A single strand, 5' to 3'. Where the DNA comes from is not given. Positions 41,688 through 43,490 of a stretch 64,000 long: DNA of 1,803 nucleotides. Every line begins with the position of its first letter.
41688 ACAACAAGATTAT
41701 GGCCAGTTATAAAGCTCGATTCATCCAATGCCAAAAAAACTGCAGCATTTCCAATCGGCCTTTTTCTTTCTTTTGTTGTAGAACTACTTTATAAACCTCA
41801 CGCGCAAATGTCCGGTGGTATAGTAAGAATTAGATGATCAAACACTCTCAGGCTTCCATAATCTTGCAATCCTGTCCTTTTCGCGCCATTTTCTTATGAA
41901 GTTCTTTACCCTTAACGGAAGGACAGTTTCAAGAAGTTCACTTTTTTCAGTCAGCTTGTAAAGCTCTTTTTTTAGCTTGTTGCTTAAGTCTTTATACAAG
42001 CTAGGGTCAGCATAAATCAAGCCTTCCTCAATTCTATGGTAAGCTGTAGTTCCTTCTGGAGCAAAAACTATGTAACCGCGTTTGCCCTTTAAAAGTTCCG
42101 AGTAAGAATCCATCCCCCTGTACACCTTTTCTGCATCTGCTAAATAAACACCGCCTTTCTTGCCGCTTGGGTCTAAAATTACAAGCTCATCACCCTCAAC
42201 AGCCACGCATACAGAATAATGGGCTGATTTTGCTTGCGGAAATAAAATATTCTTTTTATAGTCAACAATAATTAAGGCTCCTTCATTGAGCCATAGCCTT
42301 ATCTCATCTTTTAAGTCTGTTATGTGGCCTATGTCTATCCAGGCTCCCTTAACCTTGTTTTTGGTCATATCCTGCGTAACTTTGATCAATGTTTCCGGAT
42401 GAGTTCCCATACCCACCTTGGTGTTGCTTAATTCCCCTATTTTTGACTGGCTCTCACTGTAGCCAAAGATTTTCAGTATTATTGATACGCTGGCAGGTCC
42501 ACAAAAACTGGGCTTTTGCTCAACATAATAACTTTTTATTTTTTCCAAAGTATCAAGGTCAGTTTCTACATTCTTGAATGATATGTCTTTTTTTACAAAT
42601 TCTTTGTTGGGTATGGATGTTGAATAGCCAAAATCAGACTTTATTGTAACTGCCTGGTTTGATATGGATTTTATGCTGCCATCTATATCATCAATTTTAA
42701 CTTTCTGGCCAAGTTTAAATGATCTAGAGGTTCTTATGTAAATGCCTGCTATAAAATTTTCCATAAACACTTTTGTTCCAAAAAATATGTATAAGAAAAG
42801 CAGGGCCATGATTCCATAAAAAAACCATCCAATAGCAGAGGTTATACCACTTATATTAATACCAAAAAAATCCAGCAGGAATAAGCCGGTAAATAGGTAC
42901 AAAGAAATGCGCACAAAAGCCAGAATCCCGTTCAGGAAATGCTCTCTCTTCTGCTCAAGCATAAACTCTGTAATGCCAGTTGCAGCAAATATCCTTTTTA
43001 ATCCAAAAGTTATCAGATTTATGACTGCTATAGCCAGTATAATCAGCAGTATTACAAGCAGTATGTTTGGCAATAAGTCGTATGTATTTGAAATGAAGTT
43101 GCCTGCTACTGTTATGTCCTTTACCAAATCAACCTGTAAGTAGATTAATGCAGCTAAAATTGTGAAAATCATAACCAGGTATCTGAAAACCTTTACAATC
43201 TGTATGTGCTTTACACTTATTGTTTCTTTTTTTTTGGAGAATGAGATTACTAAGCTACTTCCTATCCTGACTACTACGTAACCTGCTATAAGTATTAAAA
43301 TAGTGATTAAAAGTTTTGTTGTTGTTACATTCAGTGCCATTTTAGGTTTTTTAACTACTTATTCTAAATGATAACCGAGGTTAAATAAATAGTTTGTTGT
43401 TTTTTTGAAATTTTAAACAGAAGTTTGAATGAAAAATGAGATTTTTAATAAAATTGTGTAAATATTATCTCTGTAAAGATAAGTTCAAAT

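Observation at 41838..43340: MscS-type channel fused to a C39-like cysteine peptidase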

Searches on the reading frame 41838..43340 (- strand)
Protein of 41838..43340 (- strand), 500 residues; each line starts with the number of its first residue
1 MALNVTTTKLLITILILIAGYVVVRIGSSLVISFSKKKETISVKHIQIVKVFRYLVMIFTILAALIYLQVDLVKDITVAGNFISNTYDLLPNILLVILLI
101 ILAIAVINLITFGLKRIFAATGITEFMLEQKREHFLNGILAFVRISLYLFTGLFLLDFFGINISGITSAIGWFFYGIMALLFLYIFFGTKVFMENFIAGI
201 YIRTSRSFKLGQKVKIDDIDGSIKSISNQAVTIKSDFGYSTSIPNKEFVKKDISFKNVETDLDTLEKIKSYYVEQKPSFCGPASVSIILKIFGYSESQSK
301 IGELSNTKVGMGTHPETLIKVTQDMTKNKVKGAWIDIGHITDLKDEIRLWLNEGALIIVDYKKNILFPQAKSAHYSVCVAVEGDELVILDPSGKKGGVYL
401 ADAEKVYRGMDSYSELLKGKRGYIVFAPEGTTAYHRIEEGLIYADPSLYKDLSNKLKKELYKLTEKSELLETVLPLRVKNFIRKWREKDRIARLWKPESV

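Call 3: search_protein_families(library=pfam, proteins=[window:41838-43340:-], max_evalue=0.1)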
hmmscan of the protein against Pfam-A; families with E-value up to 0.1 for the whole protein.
window:41838-43340:- (500 aa): 4 families
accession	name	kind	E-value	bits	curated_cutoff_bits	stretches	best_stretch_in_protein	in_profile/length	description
PF00924.24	MS_channel_2nd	-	7.5e-10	39.2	20.2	1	194-253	4-63/68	Mechanosensitive ion channel, beta-domain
PF03412.21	Peptidase_C39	-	9.1e-05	22.7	22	1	273-405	6-119/133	Peptidase C39 family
PF13529.12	Peptidase_C39_2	-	0.00013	22.9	24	1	272-391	5-142/143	Peptidase_C39 like family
PF05023.20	Phytochelatin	-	0.00084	19.1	24.9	1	274-423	44-210/210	Phytochelatin synthase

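Call 4: search_protein_families(library=ncbifam, proteins=[window:41838-43340:-], max_evalue=0.1)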
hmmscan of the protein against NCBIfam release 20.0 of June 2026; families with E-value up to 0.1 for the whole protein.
window:41838-43340:- (500 aa): 3 families
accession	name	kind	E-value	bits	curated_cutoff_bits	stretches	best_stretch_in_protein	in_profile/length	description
NF008438.0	PRK11281.1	equivalog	0.00036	18.4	991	1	185-250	916-981/1113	mechanosensitive channel MscK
NF007662.0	PRK10334.1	subfamily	0.0027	17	321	1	70-253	4-175/286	small-conductance mechanosensitive channel MscS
NF008180.0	PRK10929.1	equivalog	0.056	11.2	809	1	107-251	842-979/1109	miniconductance mechanosensitive channel MscM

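Call 5: find_homologous_proteins(query=window:41838-43340:-)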
Query window:41838-43340:- (500 aa): 125 proteins with E <= 0.001 among 8000 candidates; the best 120 are listed.
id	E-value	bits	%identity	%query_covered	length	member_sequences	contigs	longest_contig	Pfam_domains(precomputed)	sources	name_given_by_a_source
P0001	0.0e+0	1082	100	100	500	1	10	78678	PF00924.25,PF13529.14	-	-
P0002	0.0e+0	1080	100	100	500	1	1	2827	PF00924.25,PF13529.14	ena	-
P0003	0.0e+0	1077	99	100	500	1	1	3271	PF00924.25,PF13529.14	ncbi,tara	tara:strand:- start:619 stop:2121 length:1503 start_codon:yes stop_codon:yes gene_type:complete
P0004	0.0e+0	1076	99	100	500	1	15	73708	PF00924.25,PF13529.14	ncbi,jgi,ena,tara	jgi:hypothetical protein|tara:strand:+ start:29278 stop:30780 length:1503 start_codon:yes stop_codon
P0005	9.0e-295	996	89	100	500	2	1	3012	PF00924.25,PF13529.14,PF03412.22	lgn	-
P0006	8.0e-294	993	88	100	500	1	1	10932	PF00924.25,PF13529.14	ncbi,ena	-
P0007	1.4e-289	979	87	100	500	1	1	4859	PF00924.25,PF13529.14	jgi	jgi:small-conductance mechanosensitive channel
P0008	1.2e-288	976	87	100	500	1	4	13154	PF00924.25,PF13529.14,PF03412.22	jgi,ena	-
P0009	3.8e-288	974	87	97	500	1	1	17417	PF00924.25,PF13529.14,PF05023.21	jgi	jgi:small-conductance mechanosensitive channel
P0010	8.4e-288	973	86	100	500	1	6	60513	PF00924.25,PF13529.14,PF03412.22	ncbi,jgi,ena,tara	jgi:hypothetical protein|tara:strand:- start:340 stop:1842 length:1503 start_codon:yes stop_codon:ye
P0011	3.4e-285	964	86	100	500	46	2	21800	PF00924.25,PF13529.14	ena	-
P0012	6.2e-284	960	85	100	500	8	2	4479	PF00924.25,PF13529.14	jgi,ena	-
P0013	1.8e-281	952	85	100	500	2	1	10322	PF00924.25,PF13529.14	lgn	-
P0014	2.1e-281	952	85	100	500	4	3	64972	PF00924.25,PF13529.14,PF03412.22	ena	-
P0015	2.3e-281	952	84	100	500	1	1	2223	PF00924.25,PF13529.14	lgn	-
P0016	3.8e-281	951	83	100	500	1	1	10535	PF00924.25,PF13529.14,PF03412.22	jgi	-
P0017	3.8e-281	951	83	100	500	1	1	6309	PF00924.25,PF13529.14,PF03412.22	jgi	-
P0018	3.7e-279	944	84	100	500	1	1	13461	PF00924.25,PF13529.14,PF03412.22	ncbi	ncbi:MAG: mechanosensitive ion channel domain-containing protein [Candidatus Woesearchaeota archaeon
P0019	1.5e-277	939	83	100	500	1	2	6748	PF00924.25,PF13529.14,PF03412.22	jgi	-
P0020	3.7e-276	935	84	100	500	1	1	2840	PF00924.25,PF13529.14,PF03412.22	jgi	-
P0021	3.4e-275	931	83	100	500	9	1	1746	PF00924.25,PF13529.14,PF03412.22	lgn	-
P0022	4.2e-275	931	82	100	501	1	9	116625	PF00924.25,PF13529.14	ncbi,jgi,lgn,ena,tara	tara:strand:- start:20492 stop:21997 length:1506 start_codon:yes stop_codon:yes gene_type:complete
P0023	8.4e-273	923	83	100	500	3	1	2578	PF00924.25,PF13529.14,PF05023.21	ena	-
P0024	3.1e-272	922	82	100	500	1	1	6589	PF00924.25,PF13529.14,PF05023.21,PF03412.22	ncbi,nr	ncbi:mechanosensitive ion channel family protein [Candidatus Woesearchaeota archaeon]|nr:mechanosens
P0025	4.2e-271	918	81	100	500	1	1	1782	PF00924.25,PF13529.14,PF03412.22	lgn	-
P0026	4.4e-271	918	81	100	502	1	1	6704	PF00924.25,PF13529.14,PF05023.21,PF03412.22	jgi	-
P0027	2.4e-270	915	82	100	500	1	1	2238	PF00924.25,PF13529.14,PF05552.18,PF03412.22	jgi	-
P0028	7.3e-270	914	81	100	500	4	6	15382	PF00924.25,PF13529.14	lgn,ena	-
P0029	9.8e-270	913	80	100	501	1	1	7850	PF00924.25,PF13529.14,PF03412.22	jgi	-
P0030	1.8e-268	909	81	100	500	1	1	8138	PF00924.25,PF13529.14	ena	-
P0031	2.6e-268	909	79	100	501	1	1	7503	PF00924.25,PF13529.14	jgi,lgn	-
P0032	1.6e-266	903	81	96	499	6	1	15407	PF00924.25,PF13529.14,PF03412.22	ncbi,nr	ncbi:hypothetical protein CL615_02745 [archaeon]|nr:hypothetical protein [archaeon]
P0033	2.4e-265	899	78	100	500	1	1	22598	PF00924.25,PF13529.14,PF03412.22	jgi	jgi:hypothetical protein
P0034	4.3e-264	895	79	100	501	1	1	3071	PF00924.25,PF13529.14,PF03412.22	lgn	-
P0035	5.8e-264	894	89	89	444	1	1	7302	PF00924.25,PF13529.14,PF03412.22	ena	-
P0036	1.1e-263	893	79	100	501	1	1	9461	PF00924.25,PF13529.14,PF03412.22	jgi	-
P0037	8.0e-262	887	78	100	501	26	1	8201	PF00924.25,PF13529.14,PF03412.22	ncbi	-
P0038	1.0e-261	887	83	94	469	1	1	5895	PF00924.25,PF13529.14,PF03412.22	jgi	-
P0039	7.1e-261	884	78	100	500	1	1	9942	PF00924.25,PF13529.14,PF03412.22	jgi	-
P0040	1.2e-260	883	77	100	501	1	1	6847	PF00924.25,PF13529.14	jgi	jgi:hypothetical protein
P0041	1.7e-258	876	77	100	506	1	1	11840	PF00924.25,PF13529.14,PF03412.22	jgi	-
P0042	3.8e-258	875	77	99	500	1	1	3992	PF00924.25,PF13529.14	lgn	-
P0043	8.0e-258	874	78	100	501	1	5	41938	PF00924.25,PF13529.14,PF05023.21,PF03412.22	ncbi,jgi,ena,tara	jgi:hypothetical protein|tara:strand:- start:868 stop:2373 length:1506 start_codon:yes stop_codon:ye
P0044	9.9e-258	874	78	98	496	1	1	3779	PF00924.25,PF13529.14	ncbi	-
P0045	8.8e-257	871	75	100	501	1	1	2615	PF00924.25,PF13529.14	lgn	-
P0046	3.8e-255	865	77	100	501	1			PF00924.25,PF13529.14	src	-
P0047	2.3e-253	859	82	94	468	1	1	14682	PF00924.25,PF13529.14,PF03412.22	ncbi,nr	ncbi:MAG: mechanosensitive ion channel, partial [Candidatus Woesearchaeota archaeon]|nr:mechanosensi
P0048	3.4e-252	856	100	81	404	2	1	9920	PF00924.25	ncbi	-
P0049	3.6e-251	852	75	99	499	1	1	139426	PF00924.25,PF13529.14,PF03412.22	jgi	jgi:hypothetical protein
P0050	7.2e-246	835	73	100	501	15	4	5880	PF00924.25,PF13529.14,PF03412.22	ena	-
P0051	2.9e-245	833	73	97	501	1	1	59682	PF00924.25,PF13529.14,PF03412.22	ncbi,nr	ncbi:mechanosensitive ion channel [Candidatus Woesearchaeota archaeon]|nr:mechanosensitive ion chann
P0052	8.0e-245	831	72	100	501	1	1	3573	PF00924.25,PF13529.14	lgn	-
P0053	1.2e-244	831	74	96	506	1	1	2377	PF00924.25,PF13529.14,PF05023.21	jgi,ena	-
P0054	1.9e-243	827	72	100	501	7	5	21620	PF00924.25,PF13529.14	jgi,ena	-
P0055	3.4e-243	826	82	89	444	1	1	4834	PF00924.25,PF13529.14,PF03412.22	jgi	-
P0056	3.0e-242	823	72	100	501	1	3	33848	PF00924.25,PF13529.14,PF03412.22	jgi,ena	jgi:small conductance mechanosensitive channel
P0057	1.4e-239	814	69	100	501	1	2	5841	PF00924.25,PF13529.14,PF03412.22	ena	-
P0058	2.1e-238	810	72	99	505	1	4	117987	PF00924.25,PF03412.22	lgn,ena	-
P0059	1.0e-237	808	69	100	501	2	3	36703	PF00924.25,PF13529.14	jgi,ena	-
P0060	1.4e-233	794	68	99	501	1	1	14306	PF00924.25,PF03412.22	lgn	-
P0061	9.0e-233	792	71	100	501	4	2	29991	PF00924.25,PF13529.14,PF03412.22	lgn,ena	-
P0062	1.5e-232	791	71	100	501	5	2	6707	PF00924.25,PF13529.14,PF03412.22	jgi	-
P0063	3.4e-232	790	67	99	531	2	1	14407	PF00924.25,PF13529.14,PF03412.22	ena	-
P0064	2.0e-231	787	67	100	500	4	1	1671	PF00924.25,PF13529.14,PF03412.22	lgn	-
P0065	1.8e-229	781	68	100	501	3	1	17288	PF00924.25,PF13529.14,PF03412.22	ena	-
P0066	8.6e-229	778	67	100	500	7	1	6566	PF00924.25,PF13529.14,PF05552.18,PF03412.22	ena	-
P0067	1.1e-228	778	67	100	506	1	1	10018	PF00924.25,PF13529.14,PF05552.18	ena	-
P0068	1.4e-228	778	69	100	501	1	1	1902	PF00924.25,PF13529.14,PF05023.21,PF05552.18,PF03412.22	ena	-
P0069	2.3e-222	757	66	100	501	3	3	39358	PF00924.25,PF13529.14,PF03412.22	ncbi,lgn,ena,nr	ncbi:mechanosensitive ion channel [Candidatus Woesearchaeota archaeon]|nr:mechanosensitive ion chann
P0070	5.0e-222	756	67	100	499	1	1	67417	PF00924.25,PF13529.14,PF03412.22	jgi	jgi:hypothetical protein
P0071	1.9e-221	754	67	100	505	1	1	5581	PF00924.25,PF13529.14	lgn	-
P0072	1.4e-220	751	65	100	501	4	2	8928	PF00924.25,PF13529.14,PF03412.22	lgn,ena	-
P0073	3.8e-220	750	65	100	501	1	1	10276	PF00924.25,PF13529.14,PF03412.22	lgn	-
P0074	2.2e-219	747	64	100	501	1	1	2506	PF00924.25,PF13529.14,PF03412.22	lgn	-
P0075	3.2e-219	747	67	100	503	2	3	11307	PF00924.25,PF13529.14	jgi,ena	-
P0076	8.0e-209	713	62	100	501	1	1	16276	PF00924.25,PF13529.14,PF05023.21,PF03412.22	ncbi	-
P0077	3.1e-204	697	88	70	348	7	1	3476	PF00924.25,PF13529.14,PF05023.21,PF03412.22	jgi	jgi:hypothetical protein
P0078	2.8e-195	668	59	100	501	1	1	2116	PF00924.25,PF13529.14,PF03412.22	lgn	-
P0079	3.3e-192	658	60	92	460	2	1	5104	PF00924.25,PF13529.14,PF03412.22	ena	-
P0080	3.5e-191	654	83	72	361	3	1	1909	PF00924.25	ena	-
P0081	4.8e-191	654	86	65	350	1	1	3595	PF00924.25,PF13529.14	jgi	-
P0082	2.7e-177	609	56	99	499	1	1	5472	PF00924.25,PF13529.14,PF05023.21,PF03412.22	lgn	-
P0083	1.0e-175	603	87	61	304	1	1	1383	PF00924.25,PF13529.14,PF05023.21,PF03412.22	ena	-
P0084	1.3e-174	600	63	84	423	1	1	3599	PF00924.25,PF13529.14,PF03412.22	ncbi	-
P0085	2.7e-173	595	77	70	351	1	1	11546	PF00924.25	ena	-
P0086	1.8e-172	593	76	70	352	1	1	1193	PF00924.25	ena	-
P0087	6.3e-151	522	80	58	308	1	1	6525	PF00924.25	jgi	-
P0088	3.0e-147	510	74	59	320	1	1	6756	PF00924.25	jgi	-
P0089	3.8e-141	489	47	99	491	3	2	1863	PF00924.25,PF13529.14,PF03412.22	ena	-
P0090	2.7e-140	487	77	56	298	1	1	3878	PF00924.25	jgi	jgi:small conductance mechanosensitive channel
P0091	1.2e-134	468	44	100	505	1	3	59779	PF00924.25,PF13529.14,PF03412.22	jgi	jgi:hypothetical protein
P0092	1.8e-129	451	42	97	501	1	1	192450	PF00924.25,PF13529.14,PF05023.21,PF03412.22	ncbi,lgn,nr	ncbi:mechanosensitive ion channel [Candidatus Woesearchaeota archaeon]|nr:mechanosensitive ion chann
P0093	2.2e-124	434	66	57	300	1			PF00924.25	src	-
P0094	3.4e-120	420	41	99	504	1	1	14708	PF13529.14,PF05023.21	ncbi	-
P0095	6.8e-120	419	41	99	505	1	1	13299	PF13529.14,PF05023.21,PF03412.22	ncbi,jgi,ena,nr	ncbi:MAG: hypothetical protein DRN66_02455 [Candidatus Nanohalarchaeota archaeon]|nr:MAG: hypothetic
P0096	1.5e-119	418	44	96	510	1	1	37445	PF13529.14,PF05023.21,PF03412.22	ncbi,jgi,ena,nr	ncbi:MAG: hypothetical protein B6U87_00630 [Candidatus Aenigmarchaeota archaeon ex4484_52]|nr:MAG: h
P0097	2.0e-118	414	42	99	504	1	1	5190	PF13529.14,PF05023.21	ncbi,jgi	-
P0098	5.0e-118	413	41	99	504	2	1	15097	PF13529.14,PF05023.21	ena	-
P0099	4.6e-115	403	39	99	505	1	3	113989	PF03412.22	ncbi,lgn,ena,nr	ncbi:MAG: C39 family peptidase [Candidatus Aenigmarchaeota archaeon]|nr:C39 family peptidase [Candid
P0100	1.7e-113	398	40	98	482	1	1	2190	PF00924.25,PF13529.14,PF03412.22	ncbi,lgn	-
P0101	2.0e-113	398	69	55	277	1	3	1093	PF00924.25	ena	-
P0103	3.7e-104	367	48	71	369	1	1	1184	PF13529.14,PF05023.21,PF03412.22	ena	-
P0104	1.1e-102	363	38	99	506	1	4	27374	PF13529.14,PF05023.21,PF03412.22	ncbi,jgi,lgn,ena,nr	ncbi:MAG: C39 family peptidase [Nanoarchaeota archaeon]|nr:C39 family peptidase [Nanoarchaeota archa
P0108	1.1e-92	330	35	99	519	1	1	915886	PF00924.25,PF13529.14,PF03412.22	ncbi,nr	ncbi:mechanosensitive ion channel [Candidatus Nanohaloarchaea archaeon]|nr:mechanosensitive ion chan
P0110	4.1e-92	328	37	98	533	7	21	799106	PF13529.14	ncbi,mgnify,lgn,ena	mgnify:CR=1 FL=1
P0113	4.5e-90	321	34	99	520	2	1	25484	PF00924.25,PF13529.14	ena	-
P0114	5.9e-90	321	36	98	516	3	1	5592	PF00924.25,PF13529.14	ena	-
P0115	5.1e-88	314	34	99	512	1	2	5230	PF00924.25,PF13529.14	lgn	-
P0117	1.4e-87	313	38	90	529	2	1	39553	PF00924.25,PF13529.14,PF05552.18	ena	-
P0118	1.6e-87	313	35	99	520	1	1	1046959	PF00924.25,PF13529.14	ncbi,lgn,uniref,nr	ncbi:mechanosensitive ion channel domain-containing protein [Candidatus Nanohalovita haloferacivicin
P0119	2.2e-85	306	34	98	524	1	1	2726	PF00924.25,PF13529.14,PF05552.18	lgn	-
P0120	2.6e-85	305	34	98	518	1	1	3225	PF00924.25,PF13529.14,PF05552.18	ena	-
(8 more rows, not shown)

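Call 10: find_encoding_contigs(protein=P0118, flank=6000, max_places=2)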
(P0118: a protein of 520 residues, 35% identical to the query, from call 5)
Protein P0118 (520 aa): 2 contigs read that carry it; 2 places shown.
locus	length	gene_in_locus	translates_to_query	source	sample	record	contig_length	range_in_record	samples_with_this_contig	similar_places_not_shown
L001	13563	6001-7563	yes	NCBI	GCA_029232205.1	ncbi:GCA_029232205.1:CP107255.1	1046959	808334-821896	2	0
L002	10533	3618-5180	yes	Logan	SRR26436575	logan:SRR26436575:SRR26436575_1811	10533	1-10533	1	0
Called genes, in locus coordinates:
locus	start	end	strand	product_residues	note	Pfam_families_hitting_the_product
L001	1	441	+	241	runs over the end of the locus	PF00857:Isochorismatase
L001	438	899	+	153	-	-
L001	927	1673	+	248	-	PF00293:NUDIX, PF19368:WHD_AraR, PF21906:WHD_NrtR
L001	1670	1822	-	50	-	-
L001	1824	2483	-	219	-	PF02254:TrkA_N, PF02080:TrkA_C (weak)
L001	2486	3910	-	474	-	PF02386:TrkH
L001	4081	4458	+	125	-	PF01092:Ribosomal_S6e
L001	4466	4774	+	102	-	-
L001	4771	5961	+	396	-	PF00009:GTP_EFTU, PF01926:MMR_HSR1 (faint), PF03193:RsgA_GTPase (faint), PF09173:eIF2_C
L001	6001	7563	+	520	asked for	PF00924:MS_channel_2nd, PF13529:Peptidase_C39_2 (weak)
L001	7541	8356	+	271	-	-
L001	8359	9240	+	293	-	PF14397:ATPgrasp_ST (faint), PF02655:ATP-grasp_3, PF02786:CPSase_L_D2 (weak), PF08443:RimK, PF02955:GSH-S_ATP, PF07478:Dala_Dala_lig_C (faint)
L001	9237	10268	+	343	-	PF04107:GCS2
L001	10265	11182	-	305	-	PF03133:TTL (faint), PF14397:ATPgrasp_ST (faint), PF02655:ATP-grasp_3, PF02955:GSH-S_ATP, PF14398:ATPgrasp_YheCD, PF08443:RimK, PF14398:ATPgrasp_YheCD (weak)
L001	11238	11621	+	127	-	PF18477:PIN_9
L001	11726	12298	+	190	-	PF03876:SHS2_Rpb7-N, PF00575:S1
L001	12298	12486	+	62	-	PF06093:Spt4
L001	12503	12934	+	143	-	PF01282:Ribosomal_S24e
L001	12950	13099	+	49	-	PF01599:Ribosomal_S27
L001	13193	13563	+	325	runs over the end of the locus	PF00814:TsaD, PF22521:HypF_C_2 (weak)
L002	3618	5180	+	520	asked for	PF00924:MS_channel_2nd, PF13529:Peptidase_C39_2 (weak)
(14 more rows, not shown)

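Call 11: find_encoding_contigs(protein=P0092, flank=6000, max_places=2)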
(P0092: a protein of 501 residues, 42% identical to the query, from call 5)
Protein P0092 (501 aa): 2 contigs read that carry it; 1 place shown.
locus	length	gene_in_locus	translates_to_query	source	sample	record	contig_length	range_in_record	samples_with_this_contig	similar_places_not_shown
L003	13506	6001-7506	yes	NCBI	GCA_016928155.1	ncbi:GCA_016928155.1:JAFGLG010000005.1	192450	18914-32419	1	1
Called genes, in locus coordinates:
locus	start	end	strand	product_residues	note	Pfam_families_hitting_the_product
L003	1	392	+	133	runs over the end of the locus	-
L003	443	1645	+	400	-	PF03825:Nuc_H_symport (weak), PF07690:MFS_1, PF12832:MFS_1_like, PF13347:MFS_2, PF07690:MFS_1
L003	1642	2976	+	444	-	PF01523:PmbA_TldD_1st, PF19289:PmbA_TldD_3rd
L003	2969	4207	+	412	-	PF01523:PmbA_TldD_1st, PF19289:PmbA_TldD_3rd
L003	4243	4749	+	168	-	PF00583:Acetyltransf_1, PF13673:Acetyltransf_10 (weak), PF13508:Acetyltransf_7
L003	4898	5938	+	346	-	PF00348:polyprenyl_synt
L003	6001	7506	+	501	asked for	PF00924:MS_channel_2nd (weak), PF05023:Phytochelatin (weak), PF03412:Peptidase_C39 (weak), PF13529:Peptidase_C39_2 (weak)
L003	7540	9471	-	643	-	PF13328:HD_4, PF01966:HD, PF01842:ACT (faint), PF04607:RelA_SpoT, PF02824:TGS, PF28438:RelA_RIS, PF13291:ACT_4 (weak)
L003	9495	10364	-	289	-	PF09721:Exosortase_EpsH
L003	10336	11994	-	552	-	PF09971:DUF2206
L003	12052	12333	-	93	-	PF01918:Alba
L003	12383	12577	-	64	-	PF00833:Ribosomal_S17e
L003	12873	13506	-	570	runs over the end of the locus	PF03485:Arg_tRNA_synt_N, PF00750:tRNA-synt_1d, PF05746:DALR_1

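Call 13: find_encoding_contigs(protein=P0110, flank=6000, max_places=2)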
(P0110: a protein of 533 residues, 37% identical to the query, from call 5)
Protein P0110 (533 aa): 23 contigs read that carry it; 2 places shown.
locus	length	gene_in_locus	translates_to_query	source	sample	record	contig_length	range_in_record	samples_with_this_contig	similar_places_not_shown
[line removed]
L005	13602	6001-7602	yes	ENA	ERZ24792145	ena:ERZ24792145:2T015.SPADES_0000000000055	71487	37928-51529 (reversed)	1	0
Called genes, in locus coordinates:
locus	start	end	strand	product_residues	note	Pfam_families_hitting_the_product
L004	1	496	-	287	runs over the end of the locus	PF00892:EamA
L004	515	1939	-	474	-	PF00875:DNA_photolyase, PF03441:FAD_binding_7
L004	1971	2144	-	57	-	-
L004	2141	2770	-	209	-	PF02254:TrkA_N, PF02080:TrkA_C (weak)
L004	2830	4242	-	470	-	PF02386:TrkH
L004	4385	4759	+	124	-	PF01092:Ribosomal_S6e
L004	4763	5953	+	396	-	PF00009:GTP_EFTU, PF03193:RsgA_GTPase (faint), PF09173:eIF2_C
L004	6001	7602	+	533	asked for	PF13529:Peptidase_C39_2 (weak)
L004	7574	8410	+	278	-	-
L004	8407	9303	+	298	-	PF14397:ATPgrasp_ST (faint), PF02655:ATP-grasp_3 (weak), PF08443:RimK, PF02222:ATP-grasp (weak), PF02955:GSH-S_ATP, PF07478:Dala_Dala_lig_C (faint)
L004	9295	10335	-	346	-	-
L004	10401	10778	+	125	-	PF18477:PIN_9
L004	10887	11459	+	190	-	PF03876:SHS2_Rpb7-N, PF00575:S1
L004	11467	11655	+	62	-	PF06093:Spt4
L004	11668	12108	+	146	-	PF01282:Ribosomal_S24e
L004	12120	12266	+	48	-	PF01599:Ribosomal_S27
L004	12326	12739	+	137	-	-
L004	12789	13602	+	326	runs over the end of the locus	PF00814:TsaD, PF22521:HypF_C_2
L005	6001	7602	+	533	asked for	PF13529:Peptidase_C39_2 (weak)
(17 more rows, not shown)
